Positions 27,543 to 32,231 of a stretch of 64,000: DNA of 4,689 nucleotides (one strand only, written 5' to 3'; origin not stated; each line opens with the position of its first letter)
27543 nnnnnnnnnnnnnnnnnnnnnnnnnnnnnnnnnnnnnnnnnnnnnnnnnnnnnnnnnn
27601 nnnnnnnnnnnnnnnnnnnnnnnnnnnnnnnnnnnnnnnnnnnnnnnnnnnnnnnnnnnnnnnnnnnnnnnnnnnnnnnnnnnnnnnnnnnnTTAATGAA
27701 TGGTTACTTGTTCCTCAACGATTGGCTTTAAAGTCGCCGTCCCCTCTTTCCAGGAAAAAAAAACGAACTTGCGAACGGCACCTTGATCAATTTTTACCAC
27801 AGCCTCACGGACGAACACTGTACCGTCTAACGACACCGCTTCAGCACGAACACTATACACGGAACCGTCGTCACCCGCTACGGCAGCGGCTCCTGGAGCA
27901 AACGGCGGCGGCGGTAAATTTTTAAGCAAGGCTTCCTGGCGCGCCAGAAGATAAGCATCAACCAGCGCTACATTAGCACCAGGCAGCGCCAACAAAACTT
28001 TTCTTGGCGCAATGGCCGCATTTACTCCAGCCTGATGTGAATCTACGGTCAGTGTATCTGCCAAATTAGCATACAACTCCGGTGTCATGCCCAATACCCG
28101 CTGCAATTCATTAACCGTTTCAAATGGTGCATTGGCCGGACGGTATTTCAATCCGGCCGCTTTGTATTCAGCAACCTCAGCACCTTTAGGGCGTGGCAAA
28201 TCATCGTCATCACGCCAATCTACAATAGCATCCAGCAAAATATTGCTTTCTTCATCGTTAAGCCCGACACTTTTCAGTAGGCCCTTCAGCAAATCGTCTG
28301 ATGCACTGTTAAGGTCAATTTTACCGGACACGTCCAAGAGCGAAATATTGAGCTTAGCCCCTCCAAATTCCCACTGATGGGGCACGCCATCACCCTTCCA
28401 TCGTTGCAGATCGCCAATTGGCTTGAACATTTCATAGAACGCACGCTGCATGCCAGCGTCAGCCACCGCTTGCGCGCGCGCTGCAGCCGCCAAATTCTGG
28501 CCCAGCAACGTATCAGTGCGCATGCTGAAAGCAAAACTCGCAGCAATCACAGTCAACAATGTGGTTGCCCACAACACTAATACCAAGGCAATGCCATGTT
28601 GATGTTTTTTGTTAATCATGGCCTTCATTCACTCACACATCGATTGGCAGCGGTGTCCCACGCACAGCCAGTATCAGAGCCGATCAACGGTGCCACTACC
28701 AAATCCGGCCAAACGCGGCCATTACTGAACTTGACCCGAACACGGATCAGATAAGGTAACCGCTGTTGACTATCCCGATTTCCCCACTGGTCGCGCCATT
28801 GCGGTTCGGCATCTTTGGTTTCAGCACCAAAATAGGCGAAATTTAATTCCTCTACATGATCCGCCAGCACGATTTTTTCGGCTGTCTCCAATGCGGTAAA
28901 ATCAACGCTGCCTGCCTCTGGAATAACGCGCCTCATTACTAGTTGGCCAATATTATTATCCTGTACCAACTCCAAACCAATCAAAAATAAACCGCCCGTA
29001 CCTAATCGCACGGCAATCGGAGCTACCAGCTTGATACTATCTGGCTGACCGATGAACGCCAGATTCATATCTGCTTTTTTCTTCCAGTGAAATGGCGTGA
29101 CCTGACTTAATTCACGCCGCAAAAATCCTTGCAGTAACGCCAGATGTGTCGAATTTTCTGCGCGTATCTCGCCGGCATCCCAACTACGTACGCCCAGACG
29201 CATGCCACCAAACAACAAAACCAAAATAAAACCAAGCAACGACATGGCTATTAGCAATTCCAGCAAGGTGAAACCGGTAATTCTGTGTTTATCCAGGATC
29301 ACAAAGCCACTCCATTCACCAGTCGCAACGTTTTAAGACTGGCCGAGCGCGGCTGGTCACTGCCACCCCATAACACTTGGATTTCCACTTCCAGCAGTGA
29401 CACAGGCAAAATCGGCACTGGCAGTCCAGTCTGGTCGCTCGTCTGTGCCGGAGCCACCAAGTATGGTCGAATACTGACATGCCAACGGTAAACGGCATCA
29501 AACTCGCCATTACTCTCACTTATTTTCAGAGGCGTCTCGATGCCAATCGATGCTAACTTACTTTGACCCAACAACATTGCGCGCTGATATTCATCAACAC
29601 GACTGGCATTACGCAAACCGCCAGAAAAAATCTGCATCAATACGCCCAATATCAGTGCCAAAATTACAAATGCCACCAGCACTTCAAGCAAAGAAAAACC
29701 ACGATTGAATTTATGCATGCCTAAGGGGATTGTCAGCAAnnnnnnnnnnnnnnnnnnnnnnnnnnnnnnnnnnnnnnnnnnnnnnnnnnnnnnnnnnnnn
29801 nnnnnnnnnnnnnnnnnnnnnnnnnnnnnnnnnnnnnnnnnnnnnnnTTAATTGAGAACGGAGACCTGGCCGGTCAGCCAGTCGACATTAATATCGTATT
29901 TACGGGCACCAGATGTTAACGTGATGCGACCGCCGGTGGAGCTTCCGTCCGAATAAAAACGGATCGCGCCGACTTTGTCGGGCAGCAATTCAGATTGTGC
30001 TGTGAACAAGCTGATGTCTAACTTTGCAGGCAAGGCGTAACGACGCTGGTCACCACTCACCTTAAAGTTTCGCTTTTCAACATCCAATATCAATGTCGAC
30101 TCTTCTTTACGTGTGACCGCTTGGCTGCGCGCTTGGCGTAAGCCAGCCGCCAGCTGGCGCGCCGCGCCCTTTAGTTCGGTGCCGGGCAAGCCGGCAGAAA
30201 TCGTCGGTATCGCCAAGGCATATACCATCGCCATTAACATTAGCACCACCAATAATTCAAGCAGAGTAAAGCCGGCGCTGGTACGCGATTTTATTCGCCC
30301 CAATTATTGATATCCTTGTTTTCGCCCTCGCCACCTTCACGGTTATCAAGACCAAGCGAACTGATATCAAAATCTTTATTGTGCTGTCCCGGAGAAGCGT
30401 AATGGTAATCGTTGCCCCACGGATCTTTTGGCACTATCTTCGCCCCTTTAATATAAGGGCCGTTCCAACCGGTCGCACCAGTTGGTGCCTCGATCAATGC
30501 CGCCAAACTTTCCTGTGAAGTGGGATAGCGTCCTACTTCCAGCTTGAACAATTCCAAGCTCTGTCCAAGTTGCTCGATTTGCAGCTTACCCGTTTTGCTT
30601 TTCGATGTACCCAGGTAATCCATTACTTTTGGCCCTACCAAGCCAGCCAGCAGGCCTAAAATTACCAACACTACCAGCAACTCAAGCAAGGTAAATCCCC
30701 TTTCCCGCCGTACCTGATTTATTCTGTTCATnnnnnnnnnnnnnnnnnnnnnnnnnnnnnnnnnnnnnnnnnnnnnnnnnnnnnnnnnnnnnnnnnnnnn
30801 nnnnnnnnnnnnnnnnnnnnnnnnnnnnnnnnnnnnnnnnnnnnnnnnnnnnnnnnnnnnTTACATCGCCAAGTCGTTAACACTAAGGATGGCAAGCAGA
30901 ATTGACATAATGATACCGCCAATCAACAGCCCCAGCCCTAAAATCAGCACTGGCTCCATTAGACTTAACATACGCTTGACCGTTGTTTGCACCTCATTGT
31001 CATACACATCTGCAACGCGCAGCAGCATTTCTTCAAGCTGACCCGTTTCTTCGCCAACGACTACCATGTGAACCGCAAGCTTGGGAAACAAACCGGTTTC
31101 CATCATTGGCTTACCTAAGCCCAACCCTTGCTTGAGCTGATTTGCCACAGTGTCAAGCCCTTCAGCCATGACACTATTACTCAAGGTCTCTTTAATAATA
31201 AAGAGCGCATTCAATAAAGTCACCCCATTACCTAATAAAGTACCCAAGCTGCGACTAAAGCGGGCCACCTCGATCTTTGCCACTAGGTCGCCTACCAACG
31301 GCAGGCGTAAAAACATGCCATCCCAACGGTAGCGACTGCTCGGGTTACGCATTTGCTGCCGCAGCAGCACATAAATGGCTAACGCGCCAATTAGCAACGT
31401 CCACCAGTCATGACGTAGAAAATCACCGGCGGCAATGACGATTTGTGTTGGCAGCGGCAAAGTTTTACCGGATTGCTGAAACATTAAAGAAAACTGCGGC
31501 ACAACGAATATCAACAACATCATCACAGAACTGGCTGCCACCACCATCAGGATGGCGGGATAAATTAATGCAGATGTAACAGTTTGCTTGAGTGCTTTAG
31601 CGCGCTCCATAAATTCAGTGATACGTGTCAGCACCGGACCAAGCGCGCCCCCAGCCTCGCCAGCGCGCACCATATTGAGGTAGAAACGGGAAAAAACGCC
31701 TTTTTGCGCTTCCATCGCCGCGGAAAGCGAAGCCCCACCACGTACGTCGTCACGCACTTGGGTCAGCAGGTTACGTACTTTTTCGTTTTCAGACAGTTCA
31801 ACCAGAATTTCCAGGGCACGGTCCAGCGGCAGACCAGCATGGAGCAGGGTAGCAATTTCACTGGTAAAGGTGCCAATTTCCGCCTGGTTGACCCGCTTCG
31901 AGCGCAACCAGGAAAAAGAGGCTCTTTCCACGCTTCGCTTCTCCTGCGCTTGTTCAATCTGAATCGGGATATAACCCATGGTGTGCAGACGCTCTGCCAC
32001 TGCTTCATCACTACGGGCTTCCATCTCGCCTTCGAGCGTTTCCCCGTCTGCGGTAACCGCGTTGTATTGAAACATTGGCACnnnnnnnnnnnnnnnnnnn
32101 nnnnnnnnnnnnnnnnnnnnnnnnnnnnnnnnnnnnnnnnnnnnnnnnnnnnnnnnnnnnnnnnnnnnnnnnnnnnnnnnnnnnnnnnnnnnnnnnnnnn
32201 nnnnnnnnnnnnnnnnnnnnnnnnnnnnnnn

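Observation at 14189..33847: Candidate dedicated S-layer biogenesis system: T2SS, lipoprotein, S-layer protein, accessory protein, foldase, glycan exporter and radical SAM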

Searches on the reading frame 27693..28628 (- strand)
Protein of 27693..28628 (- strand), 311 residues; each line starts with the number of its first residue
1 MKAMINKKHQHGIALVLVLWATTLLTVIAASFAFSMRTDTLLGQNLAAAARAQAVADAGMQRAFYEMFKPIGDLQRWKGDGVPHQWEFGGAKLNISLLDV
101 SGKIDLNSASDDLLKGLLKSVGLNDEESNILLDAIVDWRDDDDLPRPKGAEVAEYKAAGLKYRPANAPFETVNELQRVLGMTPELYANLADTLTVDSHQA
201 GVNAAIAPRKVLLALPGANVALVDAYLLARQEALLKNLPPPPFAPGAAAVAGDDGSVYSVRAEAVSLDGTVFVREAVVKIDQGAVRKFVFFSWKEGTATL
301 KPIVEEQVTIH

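Call 5: search_protein_families(library=pfam, proteins=[window:27693-28628:-], max_evalue=0.01)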
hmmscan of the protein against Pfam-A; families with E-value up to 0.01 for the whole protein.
window:27693-28628:- (311 aa): 2 families
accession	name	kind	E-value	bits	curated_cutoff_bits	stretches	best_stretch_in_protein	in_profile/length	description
PF21687.3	T2SSK_1st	-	3.1e-22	79.8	26.2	1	91-195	1-104/107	Type II secretion system (T2SS), protein K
PF12836.13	HHH_3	-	7.2e-07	29.7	27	1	161-194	32-65/65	Helix-hairpin-helix motif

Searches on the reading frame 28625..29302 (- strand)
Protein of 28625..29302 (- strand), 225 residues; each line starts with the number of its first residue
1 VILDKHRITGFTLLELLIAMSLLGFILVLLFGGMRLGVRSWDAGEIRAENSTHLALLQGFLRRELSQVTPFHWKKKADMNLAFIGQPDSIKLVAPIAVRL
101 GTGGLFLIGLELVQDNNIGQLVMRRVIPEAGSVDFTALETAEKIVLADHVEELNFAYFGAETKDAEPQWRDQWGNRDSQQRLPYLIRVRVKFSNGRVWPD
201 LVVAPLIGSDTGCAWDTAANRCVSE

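Call 5: search_protein_families(library=pfam, proteins=[window:28625-29302:-], max_evalue=0.01)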
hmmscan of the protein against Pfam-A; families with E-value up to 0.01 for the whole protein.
window:28625-29302:- (225 aa): 2 families
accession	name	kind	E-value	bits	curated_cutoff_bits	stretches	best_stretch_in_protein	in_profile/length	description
PF07963.17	N_methyl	-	5.1e-06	26.3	21.2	1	7-31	3-27/27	Prokaryotic N-terminal methylation motif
PF11612.13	T2SSJ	-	3.9e-05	24.4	28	1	134-195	78-133/140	Type II secretion system (T2SS), protein J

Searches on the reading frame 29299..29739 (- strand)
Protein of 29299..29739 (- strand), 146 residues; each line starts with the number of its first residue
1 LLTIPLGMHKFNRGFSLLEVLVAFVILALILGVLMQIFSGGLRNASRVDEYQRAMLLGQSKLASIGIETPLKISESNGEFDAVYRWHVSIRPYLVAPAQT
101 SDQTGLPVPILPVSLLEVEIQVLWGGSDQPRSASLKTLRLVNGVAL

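Call 5: search_protein_families(library=pfam, proteins=[window:29299-29739:-], max_evalue=0.01)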
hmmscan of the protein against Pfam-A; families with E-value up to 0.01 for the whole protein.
window:29299-29739:- (146 aa): 1 family
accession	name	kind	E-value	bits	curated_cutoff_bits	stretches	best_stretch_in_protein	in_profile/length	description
PF07963.17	N_methyl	-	8.1e-08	32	21.2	1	12-34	4-26/27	Prokaryotic N-terminal methylation motif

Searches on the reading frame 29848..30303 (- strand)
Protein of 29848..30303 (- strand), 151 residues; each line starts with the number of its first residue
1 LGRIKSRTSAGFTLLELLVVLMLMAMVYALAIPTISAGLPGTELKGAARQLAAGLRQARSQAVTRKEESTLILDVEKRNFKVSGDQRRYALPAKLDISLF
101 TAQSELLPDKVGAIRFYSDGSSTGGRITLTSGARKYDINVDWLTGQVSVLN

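Call 5: search_protein_families(library=pfam, proteins=[window:29848-30303:-], max_evalue=0.01)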
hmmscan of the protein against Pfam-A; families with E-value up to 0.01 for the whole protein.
window:29848-30303:- (151 aa): 2 families
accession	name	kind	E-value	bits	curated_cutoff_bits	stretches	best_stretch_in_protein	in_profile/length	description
PF12019.13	GspH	-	5e-11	43.5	21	1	47-143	1-107/108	Type II transport protein GspH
PF07963.17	N_methyl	-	1.2e-05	25.1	21.2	1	7-27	2-22/27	Prokaryotic N-terminal methylation motif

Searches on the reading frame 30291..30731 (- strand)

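Call 5: search_protein_families(library=pfam, proteins=[window:30291-30731:-], max_evalue=0.01)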
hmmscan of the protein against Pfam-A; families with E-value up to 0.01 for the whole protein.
window:30291-30731:- (146 aa): 2 families
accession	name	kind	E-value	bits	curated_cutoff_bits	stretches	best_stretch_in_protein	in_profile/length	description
PF08334.16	T2SSG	-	3.8e-38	130.3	21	1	35-144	1-108/108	Type II secretion system (T2SS), protein G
PF07963.17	N_methyl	-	5.9e-09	35.6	21.2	1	8-32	2-26/27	Prokaryotic N-terminal methylation motif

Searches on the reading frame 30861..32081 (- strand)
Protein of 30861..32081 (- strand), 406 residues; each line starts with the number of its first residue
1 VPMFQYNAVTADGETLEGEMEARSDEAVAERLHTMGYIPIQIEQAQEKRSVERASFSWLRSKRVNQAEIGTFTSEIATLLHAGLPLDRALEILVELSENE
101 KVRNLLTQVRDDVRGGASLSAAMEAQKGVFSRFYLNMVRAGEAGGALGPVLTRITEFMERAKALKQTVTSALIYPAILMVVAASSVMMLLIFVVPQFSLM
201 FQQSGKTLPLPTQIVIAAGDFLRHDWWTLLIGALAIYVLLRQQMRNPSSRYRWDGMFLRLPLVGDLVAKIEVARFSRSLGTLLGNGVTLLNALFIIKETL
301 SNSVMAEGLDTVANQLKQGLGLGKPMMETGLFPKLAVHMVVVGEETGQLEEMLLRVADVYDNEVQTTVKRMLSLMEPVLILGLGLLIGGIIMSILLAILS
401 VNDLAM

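Call 5: search_protein_families(library=pfam, proteins=[window:30861-32081:-], max_evalue=0.01)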
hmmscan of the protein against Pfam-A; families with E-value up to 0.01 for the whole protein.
window:30861-32081:- (406 aa): 1 family
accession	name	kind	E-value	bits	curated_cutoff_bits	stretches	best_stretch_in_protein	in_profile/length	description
PF00482.28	T2SSF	-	8.2e-58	194.2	25.2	2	72-195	1-125/125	Type II secretion system (T2SS), protein F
